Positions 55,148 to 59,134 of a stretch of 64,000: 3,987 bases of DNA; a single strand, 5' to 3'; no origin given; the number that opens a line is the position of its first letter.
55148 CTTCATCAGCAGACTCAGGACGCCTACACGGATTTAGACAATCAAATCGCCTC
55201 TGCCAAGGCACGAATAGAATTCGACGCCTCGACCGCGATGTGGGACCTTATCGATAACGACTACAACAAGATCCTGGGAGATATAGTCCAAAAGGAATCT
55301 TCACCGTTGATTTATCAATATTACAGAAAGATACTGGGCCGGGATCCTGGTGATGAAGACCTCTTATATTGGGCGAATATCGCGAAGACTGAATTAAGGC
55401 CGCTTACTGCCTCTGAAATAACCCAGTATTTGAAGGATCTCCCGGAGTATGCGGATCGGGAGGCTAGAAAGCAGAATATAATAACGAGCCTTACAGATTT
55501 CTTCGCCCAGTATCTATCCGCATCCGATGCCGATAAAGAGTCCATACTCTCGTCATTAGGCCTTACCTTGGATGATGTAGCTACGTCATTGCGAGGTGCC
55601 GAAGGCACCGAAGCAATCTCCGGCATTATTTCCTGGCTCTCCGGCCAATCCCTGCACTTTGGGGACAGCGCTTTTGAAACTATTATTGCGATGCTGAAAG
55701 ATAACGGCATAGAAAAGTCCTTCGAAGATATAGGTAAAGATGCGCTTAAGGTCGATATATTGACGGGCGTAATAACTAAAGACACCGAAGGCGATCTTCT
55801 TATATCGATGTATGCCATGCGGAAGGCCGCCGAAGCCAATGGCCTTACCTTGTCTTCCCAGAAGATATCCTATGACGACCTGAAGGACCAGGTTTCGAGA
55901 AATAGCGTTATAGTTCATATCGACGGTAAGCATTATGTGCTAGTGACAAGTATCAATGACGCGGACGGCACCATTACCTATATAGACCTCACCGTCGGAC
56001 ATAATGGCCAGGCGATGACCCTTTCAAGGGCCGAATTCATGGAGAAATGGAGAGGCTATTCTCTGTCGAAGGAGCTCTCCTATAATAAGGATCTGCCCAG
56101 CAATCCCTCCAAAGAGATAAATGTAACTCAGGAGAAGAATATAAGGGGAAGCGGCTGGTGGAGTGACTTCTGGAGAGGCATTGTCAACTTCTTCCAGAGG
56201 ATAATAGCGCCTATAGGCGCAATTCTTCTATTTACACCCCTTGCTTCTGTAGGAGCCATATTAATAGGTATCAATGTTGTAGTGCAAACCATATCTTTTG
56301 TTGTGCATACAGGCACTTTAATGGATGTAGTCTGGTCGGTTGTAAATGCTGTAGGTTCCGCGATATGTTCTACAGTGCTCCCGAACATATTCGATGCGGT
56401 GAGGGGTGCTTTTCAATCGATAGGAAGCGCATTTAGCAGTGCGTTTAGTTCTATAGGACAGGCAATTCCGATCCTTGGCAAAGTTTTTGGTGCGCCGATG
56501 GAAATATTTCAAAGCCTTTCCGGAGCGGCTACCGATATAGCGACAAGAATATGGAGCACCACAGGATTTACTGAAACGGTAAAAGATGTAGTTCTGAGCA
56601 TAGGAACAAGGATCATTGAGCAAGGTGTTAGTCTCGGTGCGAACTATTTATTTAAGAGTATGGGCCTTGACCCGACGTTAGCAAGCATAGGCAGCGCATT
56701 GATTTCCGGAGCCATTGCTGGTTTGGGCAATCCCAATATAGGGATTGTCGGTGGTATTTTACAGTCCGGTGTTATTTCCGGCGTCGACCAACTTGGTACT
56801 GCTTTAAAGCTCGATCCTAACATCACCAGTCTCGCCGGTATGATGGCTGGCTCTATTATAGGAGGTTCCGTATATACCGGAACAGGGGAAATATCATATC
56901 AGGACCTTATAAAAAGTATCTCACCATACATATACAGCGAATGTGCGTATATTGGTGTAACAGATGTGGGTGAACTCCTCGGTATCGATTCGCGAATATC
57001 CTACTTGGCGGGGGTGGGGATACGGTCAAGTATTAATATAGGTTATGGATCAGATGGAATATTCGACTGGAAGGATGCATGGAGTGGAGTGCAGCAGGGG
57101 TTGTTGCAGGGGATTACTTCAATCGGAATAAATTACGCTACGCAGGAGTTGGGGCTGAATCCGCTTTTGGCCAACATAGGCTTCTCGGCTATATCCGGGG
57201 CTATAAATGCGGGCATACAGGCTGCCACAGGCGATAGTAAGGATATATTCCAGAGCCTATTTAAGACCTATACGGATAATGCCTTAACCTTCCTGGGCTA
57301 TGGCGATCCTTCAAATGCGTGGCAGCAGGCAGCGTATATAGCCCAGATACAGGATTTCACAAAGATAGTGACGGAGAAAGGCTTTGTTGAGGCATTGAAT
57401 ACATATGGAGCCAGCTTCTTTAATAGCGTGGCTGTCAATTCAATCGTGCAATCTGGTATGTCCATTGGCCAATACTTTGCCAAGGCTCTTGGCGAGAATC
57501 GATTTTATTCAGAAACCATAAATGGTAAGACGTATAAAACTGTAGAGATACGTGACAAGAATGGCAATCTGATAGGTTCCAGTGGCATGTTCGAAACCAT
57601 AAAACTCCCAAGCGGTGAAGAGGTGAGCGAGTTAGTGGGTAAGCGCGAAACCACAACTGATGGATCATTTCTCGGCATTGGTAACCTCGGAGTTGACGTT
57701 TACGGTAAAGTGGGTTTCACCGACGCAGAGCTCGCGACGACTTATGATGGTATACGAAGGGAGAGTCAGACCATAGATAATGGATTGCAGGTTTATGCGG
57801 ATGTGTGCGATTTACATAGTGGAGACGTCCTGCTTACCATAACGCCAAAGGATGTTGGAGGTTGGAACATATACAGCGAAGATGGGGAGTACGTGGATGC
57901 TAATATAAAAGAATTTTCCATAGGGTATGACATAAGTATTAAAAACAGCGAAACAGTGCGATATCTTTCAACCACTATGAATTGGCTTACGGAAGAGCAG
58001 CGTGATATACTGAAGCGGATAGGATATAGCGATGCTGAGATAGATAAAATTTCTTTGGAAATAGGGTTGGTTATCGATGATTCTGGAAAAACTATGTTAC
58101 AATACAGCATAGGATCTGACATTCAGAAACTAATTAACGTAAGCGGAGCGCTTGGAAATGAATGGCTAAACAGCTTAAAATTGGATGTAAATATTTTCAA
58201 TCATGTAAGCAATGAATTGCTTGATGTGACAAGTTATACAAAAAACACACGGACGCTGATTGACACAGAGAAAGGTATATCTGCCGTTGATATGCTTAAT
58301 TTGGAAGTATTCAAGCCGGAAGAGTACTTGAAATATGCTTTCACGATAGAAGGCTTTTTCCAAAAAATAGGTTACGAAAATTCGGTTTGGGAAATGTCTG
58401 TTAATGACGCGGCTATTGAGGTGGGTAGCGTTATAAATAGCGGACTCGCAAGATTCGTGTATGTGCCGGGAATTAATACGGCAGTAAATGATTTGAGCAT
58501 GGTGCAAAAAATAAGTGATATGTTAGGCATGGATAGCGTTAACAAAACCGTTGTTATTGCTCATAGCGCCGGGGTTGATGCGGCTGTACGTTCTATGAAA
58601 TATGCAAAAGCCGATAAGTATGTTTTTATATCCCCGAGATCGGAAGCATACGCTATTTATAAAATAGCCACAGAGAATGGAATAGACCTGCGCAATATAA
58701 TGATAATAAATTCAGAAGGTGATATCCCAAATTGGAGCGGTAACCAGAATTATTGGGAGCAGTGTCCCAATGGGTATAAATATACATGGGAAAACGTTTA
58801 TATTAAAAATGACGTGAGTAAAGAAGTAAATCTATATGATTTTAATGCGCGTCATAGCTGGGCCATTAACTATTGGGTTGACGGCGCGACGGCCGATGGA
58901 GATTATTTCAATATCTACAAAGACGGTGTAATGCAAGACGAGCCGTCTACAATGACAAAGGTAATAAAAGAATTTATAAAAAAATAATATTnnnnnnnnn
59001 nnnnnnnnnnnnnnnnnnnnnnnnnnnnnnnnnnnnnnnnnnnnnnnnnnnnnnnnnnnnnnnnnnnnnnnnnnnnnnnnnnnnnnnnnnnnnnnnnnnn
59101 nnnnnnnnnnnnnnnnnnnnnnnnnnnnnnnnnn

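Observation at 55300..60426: AT-rich C-terminal cassette (C39-like plus alpha/beta-hydrolase) and two AT-rich downstream genes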

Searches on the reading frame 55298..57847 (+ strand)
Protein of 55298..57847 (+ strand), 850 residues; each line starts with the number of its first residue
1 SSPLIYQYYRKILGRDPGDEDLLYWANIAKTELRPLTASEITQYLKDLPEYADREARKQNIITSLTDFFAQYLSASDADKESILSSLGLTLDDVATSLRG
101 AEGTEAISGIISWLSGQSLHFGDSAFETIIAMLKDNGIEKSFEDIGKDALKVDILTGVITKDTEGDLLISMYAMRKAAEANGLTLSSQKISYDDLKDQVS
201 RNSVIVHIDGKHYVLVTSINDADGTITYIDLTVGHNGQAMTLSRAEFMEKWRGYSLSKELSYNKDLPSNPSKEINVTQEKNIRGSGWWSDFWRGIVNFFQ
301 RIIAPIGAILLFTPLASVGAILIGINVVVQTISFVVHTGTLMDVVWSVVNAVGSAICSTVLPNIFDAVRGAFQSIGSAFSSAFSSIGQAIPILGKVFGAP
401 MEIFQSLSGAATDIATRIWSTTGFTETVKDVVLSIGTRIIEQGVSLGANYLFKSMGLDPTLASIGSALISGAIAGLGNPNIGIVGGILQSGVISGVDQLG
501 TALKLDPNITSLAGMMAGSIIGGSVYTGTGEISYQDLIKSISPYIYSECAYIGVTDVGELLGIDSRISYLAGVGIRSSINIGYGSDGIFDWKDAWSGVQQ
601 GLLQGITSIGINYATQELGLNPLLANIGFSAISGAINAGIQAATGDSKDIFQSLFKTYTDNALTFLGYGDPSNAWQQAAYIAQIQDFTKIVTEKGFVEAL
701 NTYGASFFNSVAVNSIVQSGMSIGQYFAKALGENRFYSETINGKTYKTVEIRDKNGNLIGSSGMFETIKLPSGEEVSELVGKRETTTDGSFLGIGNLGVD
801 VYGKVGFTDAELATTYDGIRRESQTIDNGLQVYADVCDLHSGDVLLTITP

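Call 13: find_homologous_proteins(query=window:55298-57847:+, max_evalue=0.001)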
Query window:55298-57847:+ (850 aa): 10 proteins with E <= 0.001 among 8000 candidates.
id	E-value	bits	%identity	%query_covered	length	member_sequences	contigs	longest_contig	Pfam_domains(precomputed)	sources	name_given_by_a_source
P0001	3.0e-205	702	63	65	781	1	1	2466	-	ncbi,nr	ncbi:MAG: hypothetical protein KJ584_03325, partial [Candidatus Omnitrophica bacterium]|nr:hypotheti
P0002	7.7e-194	664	65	56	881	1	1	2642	PF03412.22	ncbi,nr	ncbi:MAG: cysteine peptidase family C39 domain-containing protein, partial [Parabacteroides sp.]|nr:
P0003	1.1e-189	651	55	68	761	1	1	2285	PF03412.22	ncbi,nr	ncbi:MAG: hypothetical protein HZA72_02865, partial [Candidatus Omnitrophica bacterium]|nr:hypotheti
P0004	1.5e-184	634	41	99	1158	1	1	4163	PF03412.22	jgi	-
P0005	2.2e-170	587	43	85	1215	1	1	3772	PF03412.22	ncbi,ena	-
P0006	1.1e-159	551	57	57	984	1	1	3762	PF03412.22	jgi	-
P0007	3.4e-152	527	73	40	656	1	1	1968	PF03412.22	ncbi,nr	ncbi:MAG: cysteine peptidase family C39 domain-containing protein, partial [Candidatus Omnitrophota 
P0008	5.1e-142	493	40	90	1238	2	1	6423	PF03412.22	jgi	-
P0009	2.8e-118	414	46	56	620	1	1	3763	PF03412.22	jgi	-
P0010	1.4e-50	190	30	68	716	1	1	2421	PF03412.22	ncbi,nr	ncbi:MAG: cysteine peptidase family C39 domain-containing protein, partial [Candidatus Azambacteria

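Call 17: find_encoding_contigs(protein=P0008, flank=10000, max_places=3)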
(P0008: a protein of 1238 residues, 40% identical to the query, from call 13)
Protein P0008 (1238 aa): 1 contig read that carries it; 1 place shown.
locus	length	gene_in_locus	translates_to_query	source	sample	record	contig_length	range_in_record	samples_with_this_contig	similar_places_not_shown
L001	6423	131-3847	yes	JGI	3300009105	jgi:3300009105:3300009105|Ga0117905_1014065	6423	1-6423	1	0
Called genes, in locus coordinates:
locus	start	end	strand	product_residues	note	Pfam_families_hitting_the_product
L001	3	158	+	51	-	?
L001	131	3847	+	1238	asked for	PF03412:Peptidase_C39 (weak)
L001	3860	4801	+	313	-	PF07676:PD40 (faint), PF23381:Beta-prop_IFT122_1st, PF25174:Beta-prop_THOC3 (weak), PF26549:Tricorn_N (faint), PF26550:Tricorn_2nd (weak)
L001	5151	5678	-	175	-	PF13443:HTH_26, PF13560:HTH_31 (weak), PF01381:HTH_3, PF07883:Cupin_2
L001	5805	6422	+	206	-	?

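Call 18: find_encoding_contigs(protein=P0004, flank=10000, max_places=3)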
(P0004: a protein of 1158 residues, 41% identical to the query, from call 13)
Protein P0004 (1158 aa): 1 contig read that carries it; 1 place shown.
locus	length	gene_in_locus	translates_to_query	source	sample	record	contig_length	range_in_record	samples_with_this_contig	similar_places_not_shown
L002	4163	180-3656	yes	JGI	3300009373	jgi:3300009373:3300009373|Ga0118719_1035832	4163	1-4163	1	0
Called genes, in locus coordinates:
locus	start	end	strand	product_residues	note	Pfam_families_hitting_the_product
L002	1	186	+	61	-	?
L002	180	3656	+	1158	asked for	PF03412:Peptidase_C39 (faint)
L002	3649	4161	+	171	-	?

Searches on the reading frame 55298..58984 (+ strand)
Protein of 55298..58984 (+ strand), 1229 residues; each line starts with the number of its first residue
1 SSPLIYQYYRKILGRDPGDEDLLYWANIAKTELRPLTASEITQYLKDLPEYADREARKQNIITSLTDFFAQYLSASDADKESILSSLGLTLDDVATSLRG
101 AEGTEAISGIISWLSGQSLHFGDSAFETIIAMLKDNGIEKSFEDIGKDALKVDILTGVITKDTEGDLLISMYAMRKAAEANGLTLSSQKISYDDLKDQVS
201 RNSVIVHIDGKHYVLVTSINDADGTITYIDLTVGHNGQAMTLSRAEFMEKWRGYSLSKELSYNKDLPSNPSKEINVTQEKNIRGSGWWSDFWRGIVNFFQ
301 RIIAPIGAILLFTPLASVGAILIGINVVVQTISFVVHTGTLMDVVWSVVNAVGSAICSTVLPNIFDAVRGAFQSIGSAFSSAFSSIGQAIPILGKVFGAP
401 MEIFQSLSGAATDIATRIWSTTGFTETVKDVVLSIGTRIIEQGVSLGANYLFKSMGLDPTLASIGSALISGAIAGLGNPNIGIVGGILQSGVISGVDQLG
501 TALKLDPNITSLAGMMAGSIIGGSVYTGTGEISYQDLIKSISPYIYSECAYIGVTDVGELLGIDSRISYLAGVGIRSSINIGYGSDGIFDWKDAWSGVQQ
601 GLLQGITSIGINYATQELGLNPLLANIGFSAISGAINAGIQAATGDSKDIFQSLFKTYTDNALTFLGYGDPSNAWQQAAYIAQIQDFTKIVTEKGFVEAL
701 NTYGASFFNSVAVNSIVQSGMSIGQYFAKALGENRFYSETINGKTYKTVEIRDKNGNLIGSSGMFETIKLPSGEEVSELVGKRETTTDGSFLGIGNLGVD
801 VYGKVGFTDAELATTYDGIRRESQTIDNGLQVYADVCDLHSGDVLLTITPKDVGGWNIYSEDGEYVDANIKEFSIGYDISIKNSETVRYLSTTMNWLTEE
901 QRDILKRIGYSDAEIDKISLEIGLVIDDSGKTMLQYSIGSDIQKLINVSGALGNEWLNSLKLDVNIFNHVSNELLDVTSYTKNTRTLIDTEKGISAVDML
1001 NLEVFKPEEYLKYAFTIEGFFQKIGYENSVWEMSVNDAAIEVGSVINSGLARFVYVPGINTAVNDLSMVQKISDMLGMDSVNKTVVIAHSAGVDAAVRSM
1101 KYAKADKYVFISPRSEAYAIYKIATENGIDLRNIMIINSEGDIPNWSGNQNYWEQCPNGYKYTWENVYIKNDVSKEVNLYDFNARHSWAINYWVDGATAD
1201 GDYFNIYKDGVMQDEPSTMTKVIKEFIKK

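Call 10: search_protein_families(library=ncbifam, proteins=[window:55298-58984:+], max_evalue=1)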
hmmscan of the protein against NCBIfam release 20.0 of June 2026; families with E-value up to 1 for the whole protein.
window:55298-58984:+ (1229 aa): 0 families

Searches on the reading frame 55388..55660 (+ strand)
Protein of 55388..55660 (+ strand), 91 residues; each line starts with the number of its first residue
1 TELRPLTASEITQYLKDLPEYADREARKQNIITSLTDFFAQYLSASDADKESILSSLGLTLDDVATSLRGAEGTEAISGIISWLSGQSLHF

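Call 85: search_protein_families(library=pfam, proteins=[window:55388-55660:+], max_evalue=10)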
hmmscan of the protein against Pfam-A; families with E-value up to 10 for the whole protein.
window:55388-55660:+ (91 aa): 0 families

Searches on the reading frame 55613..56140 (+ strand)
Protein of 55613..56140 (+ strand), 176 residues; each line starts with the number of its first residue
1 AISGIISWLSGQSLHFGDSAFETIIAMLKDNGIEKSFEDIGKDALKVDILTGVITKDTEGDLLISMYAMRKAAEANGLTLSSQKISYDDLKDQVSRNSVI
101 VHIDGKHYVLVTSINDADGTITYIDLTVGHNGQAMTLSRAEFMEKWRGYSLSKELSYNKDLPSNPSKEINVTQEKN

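Call 85: search_protein_families(library=pfam, proteins=[window:55613-56140:+], max_evalue=10)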
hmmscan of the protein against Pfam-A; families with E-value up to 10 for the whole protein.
window:55613-56140:+ (176 aa): 3 families
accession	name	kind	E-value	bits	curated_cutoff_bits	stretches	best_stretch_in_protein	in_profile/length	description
PF03412.21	Peptidase_C39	-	4.1e-08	33.6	22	1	65-152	46-127/133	Peptidase C39 family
PF04200.17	Lipoprotein_17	-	0.051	14.3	22.4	1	78-132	17-70/84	Lipoprotein associated domain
PF19828.4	DUF6309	-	0.12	12.2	25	1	70-117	111-157/187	Family of unknown function (DUF6309)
